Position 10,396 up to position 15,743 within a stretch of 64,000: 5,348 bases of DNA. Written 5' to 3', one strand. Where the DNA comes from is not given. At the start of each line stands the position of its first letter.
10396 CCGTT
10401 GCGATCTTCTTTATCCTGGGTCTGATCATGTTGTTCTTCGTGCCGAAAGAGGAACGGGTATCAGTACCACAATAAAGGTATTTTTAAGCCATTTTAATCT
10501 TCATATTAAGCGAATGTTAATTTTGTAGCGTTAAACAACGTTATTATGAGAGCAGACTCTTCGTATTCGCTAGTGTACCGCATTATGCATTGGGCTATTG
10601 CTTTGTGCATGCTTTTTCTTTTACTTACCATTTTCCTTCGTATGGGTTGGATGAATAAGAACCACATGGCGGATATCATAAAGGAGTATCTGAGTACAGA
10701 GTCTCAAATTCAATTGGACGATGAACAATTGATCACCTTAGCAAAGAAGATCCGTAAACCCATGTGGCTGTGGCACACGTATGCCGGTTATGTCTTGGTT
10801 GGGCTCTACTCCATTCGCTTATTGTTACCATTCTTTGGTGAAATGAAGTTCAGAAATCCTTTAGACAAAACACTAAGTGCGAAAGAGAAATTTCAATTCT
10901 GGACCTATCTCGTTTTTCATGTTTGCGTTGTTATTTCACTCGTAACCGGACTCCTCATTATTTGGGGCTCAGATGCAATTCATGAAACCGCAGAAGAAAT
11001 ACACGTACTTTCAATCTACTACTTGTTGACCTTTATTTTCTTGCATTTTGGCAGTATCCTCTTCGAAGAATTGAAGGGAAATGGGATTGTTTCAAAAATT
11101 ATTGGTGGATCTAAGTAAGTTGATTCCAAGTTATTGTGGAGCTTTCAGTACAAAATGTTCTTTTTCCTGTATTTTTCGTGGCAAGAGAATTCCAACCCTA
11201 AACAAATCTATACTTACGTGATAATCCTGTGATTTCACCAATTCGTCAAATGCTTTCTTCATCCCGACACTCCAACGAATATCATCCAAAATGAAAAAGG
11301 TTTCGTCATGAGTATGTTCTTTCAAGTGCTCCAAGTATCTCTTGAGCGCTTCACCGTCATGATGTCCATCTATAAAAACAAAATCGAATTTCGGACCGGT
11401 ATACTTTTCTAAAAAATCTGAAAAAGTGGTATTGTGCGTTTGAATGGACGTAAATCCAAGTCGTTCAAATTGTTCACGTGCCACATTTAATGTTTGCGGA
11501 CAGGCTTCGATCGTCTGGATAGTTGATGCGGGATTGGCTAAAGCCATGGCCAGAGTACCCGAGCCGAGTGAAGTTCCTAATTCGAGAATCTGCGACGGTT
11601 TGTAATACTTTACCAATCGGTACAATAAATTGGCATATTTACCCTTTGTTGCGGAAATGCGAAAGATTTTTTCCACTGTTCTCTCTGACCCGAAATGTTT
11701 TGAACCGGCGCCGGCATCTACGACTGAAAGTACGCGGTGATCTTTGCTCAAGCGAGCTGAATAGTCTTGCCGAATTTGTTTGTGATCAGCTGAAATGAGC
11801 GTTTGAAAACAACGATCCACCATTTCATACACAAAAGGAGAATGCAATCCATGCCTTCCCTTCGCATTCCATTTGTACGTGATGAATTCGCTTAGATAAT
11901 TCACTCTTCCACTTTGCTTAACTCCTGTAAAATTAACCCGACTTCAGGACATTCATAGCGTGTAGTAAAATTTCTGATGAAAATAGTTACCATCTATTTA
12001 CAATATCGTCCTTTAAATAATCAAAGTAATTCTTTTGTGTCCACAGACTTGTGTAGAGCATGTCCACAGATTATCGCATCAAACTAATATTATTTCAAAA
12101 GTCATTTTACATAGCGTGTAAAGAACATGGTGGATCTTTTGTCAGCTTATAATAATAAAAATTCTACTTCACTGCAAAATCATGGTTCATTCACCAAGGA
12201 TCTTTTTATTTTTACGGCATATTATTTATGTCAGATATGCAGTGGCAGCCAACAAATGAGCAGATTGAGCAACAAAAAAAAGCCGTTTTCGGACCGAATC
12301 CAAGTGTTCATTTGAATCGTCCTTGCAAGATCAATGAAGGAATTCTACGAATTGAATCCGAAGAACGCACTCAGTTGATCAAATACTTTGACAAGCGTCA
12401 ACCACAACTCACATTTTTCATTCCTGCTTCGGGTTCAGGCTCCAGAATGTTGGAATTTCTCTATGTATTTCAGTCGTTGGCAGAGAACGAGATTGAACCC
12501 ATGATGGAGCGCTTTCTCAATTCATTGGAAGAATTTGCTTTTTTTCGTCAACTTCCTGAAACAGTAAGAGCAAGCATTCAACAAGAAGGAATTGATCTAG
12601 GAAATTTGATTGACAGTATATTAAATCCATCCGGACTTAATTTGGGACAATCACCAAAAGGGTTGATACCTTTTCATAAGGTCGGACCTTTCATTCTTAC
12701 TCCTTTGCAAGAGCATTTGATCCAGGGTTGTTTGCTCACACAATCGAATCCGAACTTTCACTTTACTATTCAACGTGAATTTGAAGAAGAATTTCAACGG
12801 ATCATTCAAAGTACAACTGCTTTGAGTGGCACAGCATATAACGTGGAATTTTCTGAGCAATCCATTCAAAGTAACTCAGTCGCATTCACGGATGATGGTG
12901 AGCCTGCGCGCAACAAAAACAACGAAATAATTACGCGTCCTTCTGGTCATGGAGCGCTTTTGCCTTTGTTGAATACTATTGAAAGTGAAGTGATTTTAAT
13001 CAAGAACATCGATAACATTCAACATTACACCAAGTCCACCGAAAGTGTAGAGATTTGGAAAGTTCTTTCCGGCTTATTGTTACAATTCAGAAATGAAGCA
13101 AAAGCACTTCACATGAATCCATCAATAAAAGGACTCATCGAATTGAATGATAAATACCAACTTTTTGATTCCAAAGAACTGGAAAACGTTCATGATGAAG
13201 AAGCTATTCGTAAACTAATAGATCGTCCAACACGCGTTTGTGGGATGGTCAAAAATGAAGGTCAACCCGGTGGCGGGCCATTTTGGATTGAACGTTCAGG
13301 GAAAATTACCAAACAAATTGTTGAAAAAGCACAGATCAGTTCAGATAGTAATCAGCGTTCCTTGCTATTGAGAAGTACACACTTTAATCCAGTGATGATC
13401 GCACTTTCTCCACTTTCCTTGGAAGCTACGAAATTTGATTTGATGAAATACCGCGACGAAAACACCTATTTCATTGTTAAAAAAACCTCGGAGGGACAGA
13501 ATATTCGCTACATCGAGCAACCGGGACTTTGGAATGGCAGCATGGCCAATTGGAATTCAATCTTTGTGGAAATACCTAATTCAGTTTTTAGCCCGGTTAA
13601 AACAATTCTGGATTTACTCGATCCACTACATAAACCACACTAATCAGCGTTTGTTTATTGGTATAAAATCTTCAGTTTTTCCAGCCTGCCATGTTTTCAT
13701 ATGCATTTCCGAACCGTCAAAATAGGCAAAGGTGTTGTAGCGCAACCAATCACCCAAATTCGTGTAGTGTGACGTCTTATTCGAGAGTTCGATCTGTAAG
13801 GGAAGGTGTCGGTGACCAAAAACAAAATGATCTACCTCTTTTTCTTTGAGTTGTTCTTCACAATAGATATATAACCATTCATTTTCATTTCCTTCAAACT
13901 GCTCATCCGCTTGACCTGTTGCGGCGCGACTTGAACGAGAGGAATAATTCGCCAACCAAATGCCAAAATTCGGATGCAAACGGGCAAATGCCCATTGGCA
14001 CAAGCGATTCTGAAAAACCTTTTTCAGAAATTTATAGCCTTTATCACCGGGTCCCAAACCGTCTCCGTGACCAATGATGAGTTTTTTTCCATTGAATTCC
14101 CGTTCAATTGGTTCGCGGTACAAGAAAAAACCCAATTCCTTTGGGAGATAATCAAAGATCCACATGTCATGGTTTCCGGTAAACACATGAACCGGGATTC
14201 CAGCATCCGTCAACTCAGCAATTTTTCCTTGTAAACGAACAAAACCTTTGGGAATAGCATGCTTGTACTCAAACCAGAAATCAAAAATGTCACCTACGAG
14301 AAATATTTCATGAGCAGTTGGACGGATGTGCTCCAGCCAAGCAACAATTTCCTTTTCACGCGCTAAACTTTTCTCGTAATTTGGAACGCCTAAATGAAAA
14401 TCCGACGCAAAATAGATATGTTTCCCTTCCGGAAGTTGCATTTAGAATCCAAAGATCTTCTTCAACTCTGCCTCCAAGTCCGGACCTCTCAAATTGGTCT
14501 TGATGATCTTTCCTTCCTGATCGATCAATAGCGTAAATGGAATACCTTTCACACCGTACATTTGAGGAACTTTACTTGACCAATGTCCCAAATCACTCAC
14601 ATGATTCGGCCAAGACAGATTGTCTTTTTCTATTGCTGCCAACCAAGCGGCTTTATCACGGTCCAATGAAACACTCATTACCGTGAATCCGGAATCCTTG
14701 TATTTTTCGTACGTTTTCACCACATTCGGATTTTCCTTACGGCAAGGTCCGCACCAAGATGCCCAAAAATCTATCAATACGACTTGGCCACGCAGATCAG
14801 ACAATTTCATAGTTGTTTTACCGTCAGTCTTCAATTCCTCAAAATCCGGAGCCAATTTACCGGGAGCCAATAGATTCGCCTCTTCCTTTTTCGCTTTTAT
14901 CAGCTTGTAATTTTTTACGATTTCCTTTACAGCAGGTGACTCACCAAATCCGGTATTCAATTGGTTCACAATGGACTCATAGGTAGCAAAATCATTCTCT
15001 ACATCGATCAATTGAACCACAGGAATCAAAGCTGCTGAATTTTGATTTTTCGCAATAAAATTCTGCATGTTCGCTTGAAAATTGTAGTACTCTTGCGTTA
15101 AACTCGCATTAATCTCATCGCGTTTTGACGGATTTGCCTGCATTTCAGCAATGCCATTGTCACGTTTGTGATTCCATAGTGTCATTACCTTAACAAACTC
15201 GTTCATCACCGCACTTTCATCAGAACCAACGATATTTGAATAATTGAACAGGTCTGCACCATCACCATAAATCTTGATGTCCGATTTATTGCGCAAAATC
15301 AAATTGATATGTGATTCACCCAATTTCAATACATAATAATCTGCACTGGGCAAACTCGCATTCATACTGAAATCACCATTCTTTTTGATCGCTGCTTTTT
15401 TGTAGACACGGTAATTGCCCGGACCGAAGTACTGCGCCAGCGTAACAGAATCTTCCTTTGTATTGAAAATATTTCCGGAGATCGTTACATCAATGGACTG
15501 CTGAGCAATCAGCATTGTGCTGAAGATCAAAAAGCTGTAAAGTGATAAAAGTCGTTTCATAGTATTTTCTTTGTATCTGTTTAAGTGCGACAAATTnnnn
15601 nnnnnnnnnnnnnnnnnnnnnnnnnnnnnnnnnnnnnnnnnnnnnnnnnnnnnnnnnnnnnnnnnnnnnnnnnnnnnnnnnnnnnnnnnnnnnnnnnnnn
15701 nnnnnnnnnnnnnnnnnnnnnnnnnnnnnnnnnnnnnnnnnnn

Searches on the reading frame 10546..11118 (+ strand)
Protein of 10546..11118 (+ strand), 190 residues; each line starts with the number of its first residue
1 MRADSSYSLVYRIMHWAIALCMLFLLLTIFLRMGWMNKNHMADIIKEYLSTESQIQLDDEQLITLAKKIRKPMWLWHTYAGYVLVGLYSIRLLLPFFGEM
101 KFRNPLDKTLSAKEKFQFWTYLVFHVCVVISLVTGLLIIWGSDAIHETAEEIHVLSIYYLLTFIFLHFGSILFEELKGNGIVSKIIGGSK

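Call 55: search_protein_families(library=pfam, proteins=[window:10546-11118:+], max_evalue=0.00001)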
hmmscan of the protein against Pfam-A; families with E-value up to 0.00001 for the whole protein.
window:10546-11118:+ (190 aa): 1 family
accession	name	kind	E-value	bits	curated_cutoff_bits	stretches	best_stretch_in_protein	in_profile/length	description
PF01292.26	Ni_hydr_CYTB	-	1.8e-22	80.4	30.1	1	7-188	2-179/179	Prokaryotic cytochrome b561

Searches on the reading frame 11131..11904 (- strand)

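Call 55: search_protein_families(library=pfam, proteins=[window:11131-11904:-], max_evalue=0.00001)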
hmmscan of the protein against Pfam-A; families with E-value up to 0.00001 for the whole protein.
window:11131-11904:- (257 aa): 3 families
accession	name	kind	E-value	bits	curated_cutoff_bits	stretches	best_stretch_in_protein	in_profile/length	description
PF13578.12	Methyltransf_24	-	3.5e-11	44.3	26.3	1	107-209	1-105/105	Methyltransferase domain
PF01596.23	Methyltransf_3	-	7.8e-09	35.6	22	1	79-213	24-159/204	O-methyltransferase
PF13847.12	Methyltransf_31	-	3.3e-07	30.5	27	1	105-226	6-126/145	Methyltransferase domain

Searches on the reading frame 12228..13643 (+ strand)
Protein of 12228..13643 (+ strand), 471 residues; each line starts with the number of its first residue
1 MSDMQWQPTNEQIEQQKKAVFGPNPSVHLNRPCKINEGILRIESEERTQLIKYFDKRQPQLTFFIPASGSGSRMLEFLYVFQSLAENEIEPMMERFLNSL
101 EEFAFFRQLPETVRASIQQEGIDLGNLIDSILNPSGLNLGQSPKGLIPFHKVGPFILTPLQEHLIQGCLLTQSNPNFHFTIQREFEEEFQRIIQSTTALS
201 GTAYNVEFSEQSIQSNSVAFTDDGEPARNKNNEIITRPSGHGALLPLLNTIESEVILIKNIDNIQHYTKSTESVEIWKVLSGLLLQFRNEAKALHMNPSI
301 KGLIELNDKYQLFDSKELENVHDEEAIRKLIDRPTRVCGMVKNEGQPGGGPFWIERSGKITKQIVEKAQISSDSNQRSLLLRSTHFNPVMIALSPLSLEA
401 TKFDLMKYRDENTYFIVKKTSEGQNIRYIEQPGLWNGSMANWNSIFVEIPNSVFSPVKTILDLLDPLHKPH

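Call 56: search_protein_families(library=pfam, proteins=[window:12228-13643:+], max_evalue=0.00001)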
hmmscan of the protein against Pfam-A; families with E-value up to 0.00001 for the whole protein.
window:12228-13643:+ (471 aa): 1 family
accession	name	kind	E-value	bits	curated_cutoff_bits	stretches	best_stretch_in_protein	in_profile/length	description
PF14134.11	DUF4301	-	1e-125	420.9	27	1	9-469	14-507/507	Domain of unknown function (DUF4301)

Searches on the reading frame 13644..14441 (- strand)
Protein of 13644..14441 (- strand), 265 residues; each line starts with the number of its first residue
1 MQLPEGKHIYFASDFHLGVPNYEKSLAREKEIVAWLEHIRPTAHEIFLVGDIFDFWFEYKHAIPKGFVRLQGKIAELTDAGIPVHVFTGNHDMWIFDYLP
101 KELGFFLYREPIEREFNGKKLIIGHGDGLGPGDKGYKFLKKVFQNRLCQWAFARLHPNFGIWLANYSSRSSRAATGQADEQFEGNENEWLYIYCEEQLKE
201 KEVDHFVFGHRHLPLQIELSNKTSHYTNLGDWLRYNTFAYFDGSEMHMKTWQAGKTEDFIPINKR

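Call 56: search_protein_families(library=pfam, proteins=[window:13644-14441:-], max_evalue=0.00001)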
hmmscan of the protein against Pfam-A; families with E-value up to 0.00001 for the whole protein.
window:13644-14441:- (265 aa): 1 family
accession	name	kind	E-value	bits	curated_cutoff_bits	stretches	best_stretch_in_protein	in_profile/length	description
PF00149.33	Metallophos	-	8.6e-09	36.5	21.5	1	8-213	2-190/191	Calcineurin-like phosphoesterase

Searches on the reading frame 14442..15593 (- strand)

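Call 56: search_protein_families(library=pfam, proteins=[window:14442-15593:-], max_evalue=0.00001)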
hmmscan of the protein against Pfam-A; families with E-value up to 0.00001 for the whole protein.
window:14442-15593:- (383 aa): 5 families
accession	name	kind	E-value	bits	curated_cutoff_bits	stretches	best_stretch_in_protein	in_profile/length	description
PF08534.16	Redoxin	-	2.5e-23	82.9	26.6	1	244-371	2-136/148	Redoxin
PF00578.27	AhpC-TSA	-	5.3e-20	72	26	1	245-364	2-122/124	AhpC/TSA family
PF13905.12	Thioredoxin_8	-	2.1e-17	63.6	27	1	269-363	1-94/94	Thioredoxin-like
PF00085.26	Thioredoxin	-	1.8e-11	44.4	23.5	1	270-315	19-61/103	Thioredoxin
PF14289.11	DUF4369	-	9.8e-06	26.5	25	0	36-126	1-87/91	Domain of unknown function (DUF4369)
